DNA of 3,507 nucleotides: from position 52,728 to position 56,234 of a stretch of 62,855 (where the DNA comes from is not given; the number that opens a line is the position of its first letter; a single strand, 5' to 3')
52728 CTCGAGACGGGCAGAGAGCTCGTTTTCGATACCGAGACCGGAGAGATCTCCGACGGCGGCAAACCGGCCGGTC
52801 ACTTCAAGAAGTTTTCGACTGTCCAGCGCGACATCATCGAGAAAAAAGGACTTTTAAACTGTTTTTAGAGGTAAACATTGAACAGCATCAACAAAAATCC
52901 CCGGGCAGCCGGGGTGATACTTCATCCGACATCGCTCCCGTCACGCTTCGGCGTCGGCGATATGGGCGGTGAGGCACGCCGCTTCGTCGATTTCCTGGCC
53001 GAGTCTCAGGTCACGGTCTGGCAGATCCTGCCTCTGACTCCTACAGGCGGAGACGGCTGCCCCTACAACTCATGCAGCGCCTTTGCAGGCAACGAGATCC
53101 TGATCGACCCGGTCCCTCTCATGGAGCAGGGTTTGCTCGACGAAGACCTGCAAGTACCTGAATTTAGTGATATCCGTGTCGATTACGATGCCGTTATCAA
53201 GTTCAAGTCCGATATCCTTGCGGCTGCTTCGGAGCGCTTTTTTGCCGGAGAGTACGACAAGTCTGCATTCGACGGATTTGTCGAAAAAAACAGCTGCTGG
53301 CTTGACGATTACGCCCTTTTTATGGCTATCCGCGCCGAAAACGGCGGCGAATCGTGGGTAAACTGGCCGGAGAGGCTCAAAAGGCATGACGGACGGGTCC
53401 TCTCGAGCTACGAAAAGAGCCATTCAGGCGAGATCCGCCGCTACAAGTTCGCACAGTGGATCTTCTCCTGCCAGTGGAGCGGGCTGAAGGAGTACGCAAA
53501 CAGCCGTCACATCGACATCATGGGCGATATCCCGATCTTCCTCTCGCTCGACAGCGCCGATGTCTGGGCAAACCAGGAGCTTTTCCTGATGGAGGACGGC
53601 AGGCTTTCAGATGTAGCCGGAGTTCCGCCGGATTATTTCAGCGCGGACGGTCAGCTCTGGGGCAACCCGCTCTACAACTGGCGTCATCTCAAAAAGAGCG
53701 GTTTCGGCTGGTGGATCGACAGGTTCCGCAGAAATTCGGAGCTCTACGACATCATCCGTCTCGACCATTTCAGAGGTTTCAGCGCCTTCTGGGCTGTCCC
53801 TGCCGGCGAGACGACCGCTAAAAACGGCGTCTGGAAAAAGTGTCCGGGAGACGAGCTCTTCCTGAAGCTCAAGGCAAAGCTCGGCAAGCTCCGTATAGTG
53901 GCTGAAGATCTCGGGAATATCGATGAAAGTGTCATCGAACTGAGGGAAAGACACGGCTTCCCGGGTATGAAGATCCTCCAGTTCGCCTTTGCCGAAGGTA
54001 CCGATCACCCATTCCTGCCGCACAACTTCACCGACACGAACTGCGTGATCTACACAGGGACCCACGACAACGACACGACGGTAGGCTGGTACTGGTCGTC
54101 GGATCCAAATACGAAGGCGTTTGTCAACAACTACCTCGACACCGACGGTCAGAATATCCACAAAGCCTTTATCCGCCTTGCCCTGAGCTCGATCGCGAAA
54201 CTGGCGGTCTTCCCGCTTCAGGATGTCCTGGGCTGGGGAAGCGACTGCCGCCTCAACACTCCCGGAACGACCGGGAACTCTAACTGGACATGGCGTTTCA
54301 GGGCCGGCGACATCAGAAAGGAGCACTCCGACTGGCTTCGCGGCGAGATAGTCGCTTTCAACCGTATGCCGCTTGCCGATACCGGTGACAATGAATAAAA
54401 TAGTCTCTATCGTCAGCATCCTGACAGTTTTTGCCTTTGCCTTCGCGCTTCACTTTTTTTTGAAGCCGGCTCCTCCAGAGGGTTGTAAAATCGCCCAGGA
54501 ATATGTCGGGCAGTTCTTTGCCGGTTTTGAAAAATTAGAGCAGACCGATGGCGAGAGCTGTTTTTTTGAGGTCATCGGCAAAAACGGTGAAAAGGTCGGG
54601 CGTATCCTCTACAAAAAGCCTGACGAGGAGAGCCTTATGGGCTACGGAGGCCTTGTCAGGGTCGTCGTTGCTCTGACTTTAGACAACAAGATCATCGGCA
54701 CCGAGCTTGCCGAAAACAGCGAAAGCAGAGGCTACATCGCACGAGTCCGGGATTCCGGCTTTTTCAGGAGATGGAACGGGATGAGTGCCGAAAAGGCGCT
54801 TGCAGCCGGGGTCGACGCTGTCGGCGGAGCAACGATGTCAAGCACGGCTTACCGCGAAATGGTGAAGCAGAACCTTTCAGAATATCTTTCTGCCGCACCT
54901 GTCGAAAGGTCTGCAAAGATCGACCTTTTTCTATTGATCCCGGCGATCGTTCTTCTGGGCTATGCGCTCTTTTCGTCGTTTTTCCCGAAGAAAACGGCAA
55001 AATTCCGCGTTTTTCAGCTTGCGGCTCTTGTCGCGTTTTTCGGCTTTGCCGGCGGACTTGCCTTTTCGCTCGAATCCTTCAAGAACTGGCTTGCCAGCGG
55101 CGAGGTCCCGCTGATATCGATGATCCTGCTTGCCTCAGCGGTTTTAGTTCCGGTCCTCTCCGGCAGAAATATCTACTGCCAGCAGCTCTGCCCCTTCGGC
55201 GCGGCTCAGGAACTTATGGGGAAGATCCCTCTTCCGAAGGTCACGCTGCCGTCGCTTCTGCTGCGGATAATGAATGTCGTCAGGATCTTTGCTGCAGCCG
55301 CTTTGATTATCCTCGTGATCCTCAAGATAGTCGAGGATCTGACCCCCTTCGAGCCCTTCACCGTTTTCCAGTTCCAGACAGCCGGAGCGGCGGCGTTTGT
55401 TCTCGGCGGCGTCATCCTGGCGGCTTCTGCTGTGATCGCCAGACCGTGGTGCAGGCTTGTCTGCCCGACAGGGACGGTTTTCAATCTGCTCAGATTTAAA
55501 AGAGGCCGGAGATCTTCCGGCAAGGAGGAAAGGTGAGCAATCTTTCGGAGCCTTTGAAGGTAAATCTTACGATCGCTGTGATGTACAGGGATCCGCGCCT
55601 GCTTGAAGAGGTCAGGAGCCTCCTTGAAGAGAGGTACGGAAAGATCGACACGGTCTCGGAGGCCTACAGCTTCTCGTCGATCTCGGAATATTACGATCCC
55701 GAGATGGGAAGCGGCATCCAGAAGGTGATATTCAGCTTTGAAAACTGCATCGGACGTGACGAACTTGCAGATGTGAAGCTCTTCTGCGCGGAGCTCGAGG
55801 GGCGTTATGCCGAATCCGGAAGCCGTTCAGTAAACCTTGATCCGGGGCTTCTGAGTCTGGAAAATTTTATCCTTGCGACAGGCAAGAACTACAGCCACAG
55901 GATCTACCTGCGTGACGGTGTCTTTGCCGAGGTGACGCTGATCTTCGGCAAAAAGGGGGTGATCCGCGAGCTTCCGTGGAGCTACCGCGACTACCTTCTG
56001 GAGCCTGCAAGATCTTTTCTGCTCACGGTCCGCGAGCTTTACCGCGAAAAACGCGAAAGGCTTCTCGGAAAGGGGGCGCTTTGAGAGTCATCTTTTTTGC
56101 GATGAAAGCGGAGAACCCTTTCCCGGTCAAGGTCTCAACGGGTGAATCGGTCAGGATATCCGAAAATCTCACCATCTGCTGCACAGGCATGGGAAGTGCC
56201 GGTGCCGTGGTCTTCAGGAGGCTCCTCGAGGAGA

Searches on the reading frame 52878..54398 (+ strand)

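Call 8: search_protein_families(library=pfam, proteins=[window:52878-54398:+], max_evalue=0.001)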
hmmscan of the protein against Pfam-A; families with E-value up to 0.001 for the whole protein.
window:52878-54398:+ (506 aa): 1 family
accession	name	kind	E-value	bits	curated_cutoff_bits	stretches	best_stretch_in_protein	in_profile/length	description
PF02446.23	Glyco_hydro_77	-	1.1e-168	562.3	25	1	15-477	1-462/465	4-alpha-glucanotransferase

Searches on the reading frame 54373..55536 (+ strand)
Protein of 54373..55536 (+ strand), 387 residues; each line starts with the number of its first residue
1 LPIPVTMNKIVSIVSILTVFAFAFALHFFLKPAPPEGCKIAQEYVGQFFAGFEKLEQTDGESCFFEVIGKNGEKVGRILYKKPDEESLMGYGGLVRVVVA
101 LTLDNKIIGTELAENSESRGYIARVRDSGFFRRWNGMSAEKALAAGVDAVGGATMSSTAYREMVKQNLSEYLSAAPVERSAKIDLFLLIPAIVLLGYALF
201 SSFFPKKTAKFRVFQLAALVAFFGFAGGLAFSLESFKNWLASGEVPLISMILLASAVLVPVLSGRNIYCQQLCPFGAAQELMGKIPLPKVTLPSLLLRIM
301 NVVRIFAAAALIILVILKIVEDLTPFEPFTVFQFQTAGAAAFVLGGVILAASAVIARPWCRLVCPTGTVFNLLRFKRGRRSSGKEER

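Call 8: search_protein_families(library=pfam, proteins=[window:54373-55536:+], max_evalue=0.001)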
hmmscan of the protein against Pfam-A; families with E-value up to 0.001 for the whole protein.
window:54373-55536:+ (387 aa): 2 families
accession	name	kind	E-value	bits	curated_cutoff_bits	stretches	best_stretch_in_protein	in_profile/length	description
PF12801.12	Fer4_5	-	1.8e-13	50.7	22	2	248-291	4-46/48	4Fe-4S binding domain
PF04205.19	FMN_bind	-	4e-11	43.8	22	1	90-168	1-76/77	FMN-binding domain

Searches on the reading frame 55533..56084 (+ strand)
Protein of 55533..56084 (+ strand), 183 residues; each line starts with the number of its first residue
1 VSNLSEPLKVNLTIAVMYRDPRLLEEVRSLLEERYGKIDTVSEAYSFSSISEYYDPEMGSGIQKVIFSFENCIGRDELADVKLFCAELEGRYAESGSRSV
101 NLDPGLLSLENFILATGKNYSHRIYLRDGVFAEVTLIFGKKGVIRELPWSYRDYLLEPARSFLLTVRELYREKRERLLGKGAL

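Call 8: search_protein_families(library=pfam, proteins=[window:55533-56084:+], max_evalue=0.001)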
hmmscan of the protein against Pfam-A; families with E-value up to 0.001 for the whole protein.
window:55533-56084:+ (183 aa): 1 family
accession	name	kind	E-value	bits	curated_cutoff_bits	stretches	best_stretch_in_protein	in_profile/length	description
PF14385.11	DUF4416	-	2.4e-52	177.6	27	1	9-170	2-162/162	Domain of unknown function (DUF4416)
